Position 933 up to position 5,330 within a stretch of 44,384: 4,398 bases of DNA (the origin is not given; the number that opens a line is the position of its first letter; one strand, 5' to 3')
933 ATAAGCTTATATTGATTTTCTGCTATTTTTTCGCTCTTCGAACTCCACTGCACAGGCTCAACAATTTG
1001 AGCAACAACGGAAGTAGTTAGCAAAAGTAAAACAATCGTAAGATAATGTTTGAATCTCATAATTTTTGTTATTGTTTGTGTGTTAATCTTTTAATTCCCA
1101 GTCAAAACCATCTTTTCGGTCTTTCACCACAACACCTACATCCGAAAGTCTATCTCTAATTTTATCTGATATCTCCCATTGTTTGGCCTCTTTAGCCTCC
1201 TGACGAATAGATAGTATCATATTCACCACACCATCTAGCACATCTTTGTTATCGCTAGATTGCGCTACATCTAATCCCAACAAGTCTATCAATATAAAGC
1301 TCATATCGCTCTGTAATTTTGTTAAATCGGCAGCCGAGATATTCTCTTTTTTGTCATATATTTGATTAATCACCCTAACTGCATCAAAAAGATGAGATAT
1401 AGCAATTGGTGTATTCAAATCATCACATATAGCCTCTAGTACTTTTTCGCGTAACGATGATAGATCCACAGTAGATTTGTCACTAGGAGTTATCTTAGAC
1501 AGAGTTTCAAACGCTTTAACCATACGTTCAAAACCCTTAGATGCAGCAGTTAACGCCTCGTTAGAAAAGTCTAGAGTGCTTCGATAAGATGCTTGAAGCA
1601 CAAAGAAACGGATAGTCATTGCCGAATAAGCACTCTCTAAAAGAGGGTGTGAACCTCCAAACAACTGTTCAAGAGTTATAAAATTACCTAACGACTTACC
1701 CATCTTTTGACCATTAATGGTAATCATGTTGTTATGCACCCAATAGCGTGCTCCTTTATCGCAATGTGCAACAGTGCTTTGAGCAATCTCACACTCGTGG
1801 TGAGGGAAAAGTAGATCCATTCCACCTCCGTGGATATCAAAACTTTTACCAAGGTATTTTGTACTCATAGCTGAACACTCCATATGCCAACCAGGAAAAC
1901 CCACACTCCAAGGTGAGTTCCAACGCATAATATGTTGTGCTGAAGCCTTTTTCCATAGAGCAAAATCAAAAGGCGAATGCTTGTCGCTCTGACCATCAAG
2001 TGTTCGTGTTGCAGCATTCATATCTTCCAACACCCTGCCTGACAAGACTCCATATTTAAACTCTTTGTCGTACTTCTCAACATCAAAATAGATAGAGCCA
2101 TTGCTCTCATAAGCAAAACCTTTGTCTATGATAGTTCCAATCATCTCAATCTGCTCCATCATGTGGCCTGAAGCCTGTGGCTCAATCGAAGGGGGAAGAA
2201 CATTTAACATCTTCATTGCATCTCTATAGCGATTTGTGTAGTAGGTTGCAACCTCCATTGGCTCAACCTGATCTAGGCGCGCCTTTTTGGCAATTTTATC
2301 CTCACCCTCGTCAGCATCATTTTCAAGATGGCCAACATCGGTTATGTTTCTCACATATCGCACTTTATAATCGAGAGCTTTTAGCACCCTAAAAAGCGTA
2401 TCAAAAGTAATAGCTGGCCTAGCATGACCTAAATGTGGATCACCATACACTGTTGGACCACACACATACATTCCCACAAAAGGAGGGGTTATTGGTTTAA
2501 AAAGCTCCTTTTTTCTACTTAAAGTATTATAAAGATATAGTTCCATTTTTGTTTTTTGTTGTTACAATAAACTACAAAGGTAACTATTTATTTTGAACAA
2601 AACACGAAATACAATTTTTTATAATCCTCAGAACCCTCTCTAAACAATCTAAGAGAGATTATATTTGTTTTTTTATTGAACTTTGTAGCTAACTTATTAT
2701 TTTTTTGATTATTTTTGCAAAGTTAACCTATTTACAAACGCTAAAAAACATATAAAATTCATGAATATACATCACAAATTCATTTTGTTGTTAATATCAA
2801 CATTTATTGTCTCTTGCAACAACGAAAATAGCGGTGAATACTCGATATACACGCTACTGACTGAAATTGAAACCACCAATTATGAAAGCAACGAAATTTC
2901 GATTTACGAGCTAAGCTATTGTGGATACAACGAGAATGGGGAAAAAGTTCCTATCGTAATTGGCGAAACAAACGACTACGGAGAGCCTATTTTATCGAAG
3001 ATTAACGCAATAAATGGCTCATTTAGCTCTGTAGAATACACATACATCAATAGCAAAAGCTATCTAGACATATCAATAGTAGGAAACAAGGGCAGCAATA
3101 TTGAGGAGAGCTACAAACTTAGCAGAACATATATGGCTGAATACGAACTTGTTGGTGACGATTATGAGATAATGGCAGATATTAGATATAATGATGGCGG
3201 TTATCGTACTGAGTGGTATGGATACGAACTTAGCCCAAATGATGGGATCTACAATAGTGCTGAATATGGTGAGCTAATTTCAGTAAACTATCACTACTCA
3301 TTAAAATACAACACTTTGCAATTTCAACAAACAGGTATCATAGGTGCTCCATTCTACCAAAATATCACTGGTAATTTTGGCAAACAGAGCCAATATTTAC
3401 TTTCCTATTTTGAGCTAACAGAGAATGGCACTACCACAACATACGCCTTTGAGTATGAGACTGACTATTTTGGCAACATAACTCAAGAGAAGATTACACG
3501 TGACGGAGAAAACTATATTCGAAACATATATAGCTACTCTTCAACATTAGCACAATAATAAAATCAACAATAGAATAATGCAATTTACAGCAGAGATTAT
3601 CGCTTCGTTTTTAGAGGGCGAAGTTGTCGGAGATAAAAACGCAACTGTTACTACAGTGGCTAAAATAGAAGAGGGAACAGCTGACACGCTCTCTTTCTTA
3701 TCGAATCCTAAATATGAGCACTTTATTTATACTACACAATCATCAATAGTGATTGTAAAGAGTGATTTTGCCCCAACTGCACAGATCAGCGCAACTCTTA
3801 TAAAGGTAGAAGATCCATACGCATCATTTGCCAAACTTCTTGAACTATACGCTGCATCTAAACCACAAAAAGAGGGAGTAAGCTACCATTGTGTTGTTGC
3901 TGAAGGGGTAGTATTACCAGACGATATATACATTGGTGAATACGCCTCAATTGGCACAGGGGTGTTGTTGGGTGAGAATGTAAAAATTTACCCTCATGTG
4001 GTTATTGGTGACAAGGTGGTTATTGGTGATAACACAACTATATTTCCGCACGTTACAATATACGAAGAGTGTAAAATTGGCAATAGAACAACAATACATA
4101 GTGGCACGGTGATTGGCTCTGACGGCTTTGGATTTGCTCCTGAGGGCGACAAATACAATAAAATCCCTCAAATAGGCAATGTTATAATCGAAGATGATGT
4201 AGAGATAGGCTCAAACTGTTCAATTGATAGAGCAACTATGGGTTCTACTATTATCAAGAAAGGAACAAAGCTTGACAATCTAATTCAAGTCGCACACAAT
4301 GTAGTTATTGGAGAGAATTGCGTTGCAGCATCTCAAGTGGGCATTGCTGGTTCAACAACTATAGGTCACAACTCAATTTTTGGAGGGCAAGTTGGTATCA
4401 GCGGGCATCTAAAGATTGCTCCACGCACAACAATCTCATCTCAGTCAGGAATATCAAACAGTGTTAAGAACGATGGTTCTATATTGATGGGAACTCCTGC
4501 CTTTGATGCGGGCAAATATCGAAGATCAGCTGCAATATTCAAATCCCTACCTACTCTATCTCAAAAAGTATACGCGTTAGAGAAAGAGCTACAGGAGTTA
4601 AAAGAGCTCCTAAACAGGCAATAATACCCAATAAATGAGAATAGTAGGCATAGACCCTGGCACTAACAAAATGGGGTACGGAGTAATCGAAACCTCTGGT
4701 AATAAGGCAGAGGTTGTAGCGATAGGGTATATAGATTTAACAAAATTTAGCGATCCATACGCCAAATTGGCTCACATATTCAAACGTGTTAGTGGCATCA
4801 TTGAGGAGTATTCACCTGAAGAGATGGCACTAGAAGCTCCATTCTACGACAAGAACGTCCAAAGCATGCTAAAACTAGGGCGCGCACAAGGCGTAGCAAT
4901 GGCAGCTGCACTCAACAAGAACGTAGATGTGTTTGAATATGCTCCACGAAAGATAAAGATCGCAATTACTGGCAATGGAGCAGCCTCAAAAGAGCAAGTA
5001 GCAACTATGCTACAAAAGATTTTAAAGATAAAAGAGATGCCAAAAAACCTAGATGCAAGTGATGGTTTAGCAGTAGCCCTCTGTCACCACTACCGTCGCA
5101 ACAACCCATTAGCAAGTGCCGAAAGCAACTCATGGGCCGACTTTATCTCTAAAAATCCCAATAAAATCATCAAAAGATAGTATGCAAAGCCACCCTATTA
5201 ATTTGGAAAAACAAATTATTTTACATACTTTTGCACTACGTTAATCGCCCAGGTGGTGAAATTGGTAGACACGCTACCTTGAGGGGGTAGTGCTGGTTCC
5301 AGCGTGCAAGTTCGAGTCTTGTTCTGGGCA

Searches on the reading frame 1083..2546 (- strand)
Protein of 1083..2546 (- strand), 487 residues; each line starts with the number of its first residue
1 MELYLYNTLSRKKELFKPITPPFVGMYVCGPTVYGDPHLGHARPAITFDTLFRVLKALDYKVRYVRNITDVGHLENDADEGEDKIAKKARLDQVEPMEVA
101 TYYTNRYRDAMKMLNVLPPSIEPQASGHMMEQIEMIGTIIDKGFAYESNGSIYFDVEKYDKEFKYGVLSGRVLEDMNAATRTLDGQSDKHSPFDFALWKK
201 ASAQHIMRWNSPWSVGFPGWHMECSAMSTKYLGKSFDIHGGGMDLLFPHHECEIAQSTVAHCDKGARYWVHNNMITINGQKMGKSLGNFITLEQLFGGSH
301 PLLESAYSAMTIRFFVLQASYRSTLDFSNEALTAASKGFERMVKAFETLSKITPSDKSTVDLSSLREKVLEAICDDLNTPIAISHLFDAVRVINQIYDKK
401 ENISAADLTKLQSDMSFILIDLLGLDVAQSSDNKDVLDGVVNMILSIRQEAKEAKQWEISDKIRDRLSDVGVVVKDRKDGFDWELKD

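Call 31: search_protein_families(library=pfam, proteins=[window:1083-2546:-], max_evalue=0.00001)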
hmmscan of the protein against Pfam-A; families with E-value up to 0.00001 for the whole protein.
window:1083-2546:- (487 aa): 4 families
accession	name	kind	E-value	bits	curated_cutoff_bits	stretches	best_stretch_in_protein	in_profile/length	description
PF01406.26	tRNA-synt_1e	-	3.7e-102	342.2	27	1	16-336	2-300/301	tRNA synthetases class I (C) catalytic domain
PF09190.17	DALR_2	-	4.5e-09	37.2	22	1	369-413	2-41/57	DALR domain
PF23493.1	CysS_C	-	2.1e-07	31.4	23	1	437-483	4-50/51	Cysteinyl-tRNA ligase anticodon binding domain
PF09334.17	tRNA-synt_1g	-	2.1e-06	27.2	20.1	0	33-156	10-124/391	tRNA synthetases class I (M)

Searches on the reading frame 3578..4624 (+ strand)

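Call 31: search_protein_families(library=pfam, proteins=[window:3578-4624:+], max_evalue=0.00001)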
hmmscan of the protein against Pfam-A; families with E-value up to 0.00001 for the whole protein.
window:3578-4624:+ (348 aa): 4 families
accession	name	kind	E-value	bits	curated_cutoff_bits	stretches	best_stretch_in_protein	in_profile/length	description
PF00132.30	Hexapep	-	3.9e-26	90.1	27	2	147-180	2-35/36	Bacterial transferase hexapeptide (six repeats)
PF04613.19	LpxD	-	2.2e-25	88.7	30.8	1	22-90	2-70/70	UDP-3-O-[3-hydroxymyristoyl] glucosamine N-acyltransferase, LpxD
PF25084.1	LbH_EIF2B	-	4.8e-11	43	54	0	128-175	9-55/105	EIF2B subunit epsilon LbH domain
PF14602.12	Hexapep_2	-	1.5e-06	28.3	27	0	123-155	2-32/34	Hexapeptide repeat of succinyl-transferase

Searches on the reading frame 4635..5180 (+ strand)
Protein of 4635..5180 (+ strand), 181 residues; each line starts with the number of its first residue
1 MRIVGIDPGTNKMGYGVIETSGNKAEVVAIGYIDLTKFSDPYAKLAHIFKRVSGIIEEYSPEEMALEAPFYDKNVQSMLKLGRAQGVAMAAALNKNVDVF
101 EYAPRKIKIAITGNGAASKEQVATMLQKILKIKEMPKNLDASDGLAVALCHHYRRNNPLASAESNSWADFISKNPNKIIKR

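Call 31: search_protein_families(library=pfam, proteins=[window:4635-5180:+], max_evalue=0.00001)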
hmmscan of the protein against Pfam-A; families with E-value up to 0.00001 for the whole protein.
window:4635-5180:+ (181 aa): 1 family
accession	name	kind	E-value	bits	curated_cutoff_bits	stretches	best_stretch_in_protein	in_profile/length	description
PF02075.23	RuvC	-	1.8e-47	161.4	22.2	1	3-151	1-148/148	Crossover junction endodeoxyribonuclease RuvC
